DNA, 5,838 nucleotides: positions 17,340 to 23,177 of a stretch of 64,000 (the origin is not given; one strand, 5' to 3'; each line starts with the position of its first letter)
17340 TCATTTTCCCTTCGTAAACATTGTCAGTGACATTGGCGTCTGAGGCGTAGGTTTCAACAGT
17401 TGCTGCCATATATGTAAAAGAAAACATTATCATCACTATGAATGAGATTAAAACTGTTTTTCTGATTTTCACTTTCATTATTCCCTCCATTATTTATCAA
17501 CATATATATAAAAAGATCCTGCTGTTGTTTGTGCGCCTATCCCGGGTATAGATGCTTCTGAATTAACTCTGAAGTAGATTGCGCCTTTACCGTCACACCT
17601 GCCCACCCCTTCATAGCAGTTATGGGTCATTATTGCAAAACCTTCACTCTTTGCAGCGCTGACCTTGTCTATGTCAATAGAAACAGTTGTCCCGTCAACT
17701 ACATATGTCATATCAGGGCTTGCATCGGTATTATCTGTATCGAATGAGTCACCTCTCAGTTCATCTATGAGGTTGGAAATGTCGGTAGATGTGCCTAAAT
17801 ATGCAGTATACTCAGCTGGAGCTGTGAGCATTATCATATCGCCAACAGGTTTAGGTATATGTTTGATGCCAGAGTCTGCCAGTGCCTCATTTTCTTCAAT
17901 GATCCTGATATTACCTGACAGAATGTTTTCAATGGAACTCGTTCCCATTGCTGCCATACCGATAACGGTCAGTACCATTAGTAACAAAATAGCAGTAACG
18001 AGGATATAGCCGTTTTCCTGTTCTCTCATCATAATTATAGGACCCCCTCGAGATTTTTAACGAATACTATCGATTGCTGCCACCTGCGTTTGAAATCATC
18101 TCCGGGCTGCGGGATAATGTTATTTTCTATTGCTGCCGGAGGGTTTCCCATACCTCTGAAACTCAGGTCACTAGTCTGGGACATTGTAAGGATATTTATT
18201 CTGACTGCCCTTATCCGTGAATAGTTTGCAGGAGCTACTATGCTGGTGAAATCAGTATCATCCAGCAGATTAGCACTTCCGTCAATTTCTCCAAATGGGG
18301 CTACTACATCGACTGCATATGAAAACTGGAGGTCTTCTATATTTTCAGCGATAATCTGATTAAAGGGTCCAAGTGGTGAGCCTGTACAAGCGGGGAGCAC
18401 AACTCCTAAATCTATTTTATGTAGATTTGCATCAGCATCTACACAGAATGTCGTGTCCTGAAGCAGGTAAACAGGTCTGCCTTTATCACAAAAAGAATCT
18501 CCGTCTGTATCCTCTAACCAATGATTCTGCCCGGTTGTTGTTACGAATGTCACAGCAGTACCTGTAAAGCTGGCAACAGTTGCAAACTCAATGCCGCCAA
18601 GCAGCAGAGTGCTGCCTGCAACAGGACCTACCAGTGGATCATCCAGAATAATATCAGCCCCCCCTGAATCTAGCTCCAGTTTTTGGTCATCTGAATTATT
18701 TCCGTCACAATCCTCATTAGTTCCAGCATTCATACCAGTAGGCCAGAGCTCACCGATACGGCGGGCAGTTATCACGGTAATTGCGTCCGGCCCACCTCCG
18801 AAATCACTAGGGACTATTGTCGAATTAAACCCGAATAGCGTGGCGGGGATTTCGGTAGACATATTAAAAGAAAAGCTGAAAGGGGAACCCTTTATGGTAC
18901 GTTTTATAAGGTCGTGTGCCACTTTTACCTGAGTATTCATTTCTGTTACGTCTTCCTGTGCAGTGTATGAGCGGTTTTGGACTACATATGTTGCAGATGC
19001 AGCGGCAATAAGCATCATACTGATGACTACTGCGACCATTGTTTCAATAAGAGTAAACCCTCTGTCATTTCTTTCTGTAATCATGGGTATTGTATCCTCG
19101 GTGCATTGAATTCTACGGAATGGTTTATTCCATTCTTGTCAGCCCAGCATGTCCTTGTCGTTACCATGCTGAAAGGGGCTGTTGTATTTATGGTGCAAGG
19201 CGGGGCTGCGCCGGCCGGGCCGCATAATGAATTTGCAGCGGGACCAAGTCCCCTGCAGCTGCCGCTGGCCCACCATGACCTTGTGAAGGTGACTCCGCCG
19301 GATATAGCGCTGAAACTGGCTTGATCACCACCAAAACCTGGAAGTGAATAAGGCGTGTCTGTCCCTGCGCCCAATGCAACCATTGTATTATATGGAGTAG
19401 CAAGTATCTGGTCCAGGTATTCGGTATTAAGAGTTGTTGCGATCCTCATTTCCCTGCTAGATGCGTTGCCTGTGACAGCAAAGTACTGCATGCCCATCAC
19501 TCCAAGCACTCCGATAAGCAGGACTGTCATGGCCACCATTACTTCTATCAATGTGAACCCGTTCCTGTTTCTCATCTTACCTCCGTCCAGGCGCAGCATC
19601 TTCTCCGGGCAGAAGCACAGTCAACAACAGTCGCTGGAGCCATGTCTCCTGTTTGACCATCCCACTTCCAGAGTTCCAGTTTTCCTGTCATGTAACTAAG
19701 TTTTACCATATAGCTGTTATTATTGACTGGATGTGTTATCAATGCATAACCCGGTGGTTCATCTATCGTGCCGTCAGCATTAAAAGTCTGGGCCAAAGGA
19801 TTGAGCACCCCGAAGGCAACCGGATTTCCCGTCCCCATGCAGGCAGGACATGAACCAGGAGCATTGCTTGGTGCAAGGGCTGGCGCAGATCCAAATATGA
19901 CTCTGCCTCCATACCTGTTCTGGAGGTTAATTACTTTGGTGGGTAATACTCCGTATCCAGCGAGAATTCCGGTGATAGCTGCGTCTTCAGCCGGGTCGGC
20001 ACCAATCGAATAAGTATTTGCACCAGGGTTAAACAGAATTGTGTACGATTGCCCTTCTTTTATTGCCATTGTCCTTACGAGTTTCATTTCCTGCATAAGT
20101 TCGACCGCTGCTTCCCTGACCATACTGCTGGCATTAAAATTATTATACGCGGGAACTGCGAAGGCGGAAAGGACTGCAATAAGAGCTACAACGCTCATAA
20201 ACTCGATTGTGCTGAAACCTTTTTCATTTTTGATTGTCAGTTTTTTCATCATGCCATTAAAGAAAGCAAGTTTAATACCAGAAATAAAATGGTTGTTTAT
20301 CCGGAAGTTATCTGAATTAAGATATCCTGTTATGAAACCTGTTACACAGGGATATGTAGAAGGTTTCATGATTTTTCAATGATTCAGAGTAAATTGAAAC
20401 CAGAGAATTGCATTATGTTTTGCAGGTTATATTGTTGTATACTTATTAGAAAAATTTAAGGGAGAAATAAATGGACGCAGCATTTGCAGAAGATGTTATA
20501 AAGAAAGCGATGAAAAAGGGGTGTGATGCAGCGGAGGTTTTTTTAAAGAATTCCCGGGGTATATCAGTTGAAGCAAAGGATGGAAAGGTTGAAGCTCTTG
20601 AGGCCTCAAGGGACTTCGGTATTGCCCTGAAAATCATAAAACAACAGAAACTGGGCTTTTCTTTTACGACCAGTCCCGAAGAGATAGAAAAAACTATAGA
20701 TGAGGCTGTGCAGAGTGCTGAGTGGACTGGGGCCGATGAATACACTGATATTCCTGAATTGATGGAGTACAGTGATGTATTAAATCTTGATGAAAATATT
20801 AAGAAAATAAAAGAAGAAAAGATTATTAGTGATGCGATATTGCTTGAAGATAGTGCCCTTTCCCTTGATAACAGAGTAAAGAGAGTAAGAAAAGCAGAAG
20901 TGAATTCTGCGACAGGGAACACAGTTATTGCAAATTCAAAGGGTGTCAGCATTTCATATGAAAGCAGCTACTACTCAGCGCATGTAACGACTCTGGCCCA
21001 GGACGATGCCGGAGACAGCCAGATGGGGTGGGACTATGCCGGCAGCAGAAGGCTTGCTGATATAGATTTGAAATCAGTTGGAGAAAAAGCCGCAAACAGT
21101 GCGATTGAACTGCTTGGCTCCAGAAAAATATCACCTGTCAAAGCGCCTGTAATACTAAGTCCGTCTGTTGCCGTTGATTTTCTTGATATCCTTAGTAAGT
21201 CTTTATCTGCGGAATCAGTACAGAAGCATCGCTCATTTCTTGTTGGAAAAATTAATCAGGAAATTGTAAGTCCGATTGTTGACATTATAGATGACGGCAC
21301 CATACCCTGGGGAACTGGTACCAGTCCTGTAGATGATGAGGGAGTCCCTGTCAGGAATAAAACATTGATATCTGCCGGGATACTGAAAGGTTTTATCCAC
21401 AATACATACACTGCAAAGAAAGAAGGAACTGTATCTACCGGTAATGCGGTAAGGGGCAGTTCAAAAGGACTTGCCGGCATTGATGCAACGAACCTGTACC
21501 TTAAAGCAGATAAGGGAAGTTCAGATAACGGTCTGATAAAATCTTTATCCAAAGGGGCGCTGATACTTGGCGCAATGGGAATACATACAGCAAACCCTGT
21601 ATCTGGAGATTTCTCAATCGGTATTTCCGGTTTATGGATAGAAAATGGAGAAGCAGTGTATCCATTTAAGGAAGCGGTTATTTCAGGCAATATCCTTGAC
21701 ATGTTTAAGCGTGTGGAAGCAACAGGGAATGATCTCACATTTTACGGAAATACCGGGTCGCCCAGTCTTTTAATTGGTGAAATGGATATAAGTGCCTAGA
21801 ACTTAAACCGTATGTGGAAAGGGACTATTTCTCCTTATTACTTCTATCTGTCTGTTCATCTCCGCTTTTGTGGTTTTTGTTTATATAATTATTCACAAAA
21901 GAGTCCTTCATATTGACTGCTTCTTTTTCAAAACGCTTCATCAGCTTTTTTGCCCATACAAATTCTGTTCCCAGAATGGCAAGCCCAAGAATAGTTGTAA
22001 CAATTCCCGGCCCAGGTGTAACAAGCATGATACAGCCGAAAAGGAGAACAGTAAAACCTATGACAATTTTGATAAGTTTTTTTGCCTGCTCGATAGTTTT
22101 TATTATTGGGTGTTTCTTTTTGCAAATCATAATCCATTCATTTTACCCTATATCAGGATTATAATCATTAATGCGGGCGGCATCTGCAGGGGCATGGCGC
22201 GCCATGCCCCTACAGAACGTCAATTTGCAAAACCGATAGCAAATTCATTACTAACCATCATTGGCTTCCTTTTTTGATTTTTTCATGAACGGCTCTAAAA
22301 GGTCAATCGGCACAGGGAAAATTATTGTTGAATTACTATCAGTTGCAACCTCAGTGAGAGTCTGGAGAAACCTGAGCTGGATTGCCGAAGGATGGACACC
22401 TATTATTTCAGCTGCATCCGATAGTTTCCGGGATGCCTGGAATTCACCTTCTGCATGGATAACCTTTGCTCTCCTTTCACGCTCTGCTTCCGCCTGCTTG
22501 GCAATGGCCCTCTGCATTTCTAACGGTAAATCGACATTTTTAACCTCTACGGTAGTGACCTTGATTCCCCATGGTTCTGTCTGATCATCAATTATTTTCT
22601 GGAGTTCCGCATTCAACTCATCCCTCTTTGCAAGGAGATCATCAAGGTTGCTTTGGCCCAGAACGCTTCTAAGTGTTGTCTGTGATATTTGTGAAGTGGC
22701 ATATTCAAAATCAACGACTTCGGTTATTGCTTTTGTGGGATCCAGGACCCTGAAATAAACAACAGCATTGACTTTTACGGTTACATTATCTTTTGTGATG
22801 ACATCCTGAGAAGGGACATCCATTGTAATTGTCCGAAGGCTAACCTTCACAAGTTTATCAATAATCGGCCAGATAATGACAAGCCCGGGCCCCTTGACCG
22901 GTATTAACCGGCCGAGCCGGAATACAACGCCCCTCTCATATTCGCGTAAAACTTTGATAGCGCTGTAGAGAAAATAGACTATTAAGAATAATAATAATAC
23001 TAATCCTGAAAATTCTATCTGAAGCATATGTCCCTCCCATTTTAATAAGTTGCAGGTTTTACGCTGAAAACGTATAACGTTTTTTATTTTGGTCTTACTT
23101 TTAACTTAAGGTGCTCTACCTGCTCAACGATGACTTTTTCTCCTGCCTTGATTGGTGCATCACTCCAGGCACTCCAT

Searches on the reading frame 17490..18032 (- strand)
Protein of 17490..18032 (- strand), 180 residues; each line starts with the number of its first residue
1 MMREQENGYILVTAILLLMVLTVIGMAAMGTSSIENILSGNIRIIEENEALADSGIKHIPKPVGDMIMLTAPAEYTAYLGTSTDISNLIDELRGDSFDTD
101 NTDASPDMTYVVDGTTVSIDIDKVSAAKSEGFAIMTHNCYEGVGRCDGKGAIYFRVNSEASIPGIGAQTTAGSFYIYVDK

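Call 51: search_protein_families(library=pfam, proteins=[window:17490-18032:-], max_evalue=0.00001)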
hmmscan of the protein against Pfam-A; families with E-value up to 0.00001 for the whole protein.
window:17490-18032:- (180 aa): 1 family
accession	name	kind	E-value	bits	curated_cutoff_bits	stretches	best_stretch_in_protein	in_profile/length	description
PF14341.11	PilX_N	-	1.4e-07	31.8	25.5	1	8-56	2-50/51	PilX N-terminal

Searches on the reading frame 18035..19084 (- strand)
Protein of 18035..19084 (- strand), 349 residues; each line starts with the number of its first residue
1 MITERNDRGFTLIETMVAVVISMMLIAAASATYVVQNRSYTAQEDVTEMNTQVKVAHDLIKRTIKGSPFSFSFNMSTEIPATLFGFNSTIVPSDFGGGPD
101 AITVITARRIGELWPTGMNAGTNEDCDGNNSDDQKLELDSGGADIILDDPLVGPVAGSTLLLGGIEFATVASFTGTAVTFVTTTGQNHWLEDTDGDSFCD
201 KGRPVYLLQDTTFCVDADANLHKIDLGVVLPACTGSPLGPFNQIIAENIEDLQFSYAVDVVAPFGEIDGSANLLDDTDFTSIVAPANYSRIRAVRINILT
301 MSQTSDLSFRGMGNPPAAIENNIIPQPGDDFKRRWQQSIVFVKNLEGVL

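Call 51: search_protein_families(library=pfam, proteins=[window:18035-19084:-], max_evalue=0.00001)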
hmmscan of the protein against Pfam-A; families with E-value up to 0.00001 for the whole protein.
window:18035-19084:- (349 aa): 2 families
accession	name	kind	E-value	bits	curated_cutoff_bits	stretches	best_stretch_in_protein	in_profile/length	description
PF16074.10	PilW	-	1.8e-08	34.8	26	1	242-344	28-124/124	Type IV Pilus-assembly protein W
PF07963.17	N_methyl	-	2.1e-08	33.8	21.2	1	5-29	2-26/27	Prokaryotic N-terminal methylation motif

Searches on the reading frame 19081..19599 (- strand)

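Call 51: search_protein_families(library=pfam, proteins=[window:19081-19599:-], max_evalue=0.00001)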
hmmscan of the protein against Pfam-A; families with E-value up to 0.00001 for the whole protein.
window:19081-19599:- (172 aa): 1 family
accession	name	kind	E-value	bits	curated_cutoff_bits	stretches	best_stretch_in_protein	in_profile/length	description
PF07963.17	N_methyl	-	1e-09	38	21.2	1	9-35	1-27/27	Prokaryotic N-terminal methylation motif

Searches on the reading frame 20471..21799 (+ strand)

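Call 30: search_protein_families(library=pfam, proteins=[window:20471-21799:+], max_evalue=0.0001)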
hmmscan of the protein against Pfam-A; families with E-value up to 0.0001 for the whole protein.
window:20471-21799:+ (442 aa): 3 families
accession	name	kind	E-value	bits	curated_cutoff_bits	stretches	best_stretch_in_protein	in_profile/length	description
PF19289.4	PmbA_TldD_3rd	-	1.4e-72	243.8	22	1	224-441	3-219/220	PmbA/TldA metallopeptidase C-terminal domain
PF19290.4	PmbA_TldD_2nd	-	2.7e-15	57.2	20.9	1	110-215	3-109/109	PmbA/TldA metallopeptidase central domain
PF01523.21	PmbA_TldD_1st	-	1.4e-13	51.2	20.9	1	21-83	1-65/65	PmbA/TldA metallopeptidase domain 1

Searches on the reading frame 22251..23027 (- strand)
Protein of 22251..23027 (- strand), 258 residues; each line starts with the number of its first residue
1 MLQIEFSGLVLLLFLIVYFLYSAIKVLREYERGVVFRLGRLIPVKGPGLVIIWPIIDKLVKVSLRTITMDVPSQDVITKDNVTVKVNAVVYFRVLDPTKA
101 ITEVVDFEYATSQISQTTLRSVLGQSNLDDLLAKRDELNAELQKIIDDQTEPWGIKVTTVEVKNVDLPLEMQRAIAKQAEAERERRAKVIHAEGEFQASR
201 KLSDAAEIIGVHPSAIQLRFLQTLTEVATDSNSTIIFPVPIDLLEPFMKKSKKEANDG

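Call 30: search_protein_families(library=pfam, proteins=[window:22251-23027:-], max_evalue=0.0001)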
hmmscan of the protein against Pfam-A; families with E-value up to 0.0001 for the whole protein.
window:22251-23027:- (258 aa): 2 families
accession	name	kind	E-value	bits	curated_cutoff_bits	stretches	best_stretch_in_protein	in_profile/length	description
PF01145.31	Band_7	-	4.7e-41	141.2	23.6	1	26-195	2-175/176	SPFH domain / Band 7 family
PF13421.11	Band_7_1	-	2.6e-08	34.2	24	1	82-180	99-208/211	SPFH domain-Band 7 family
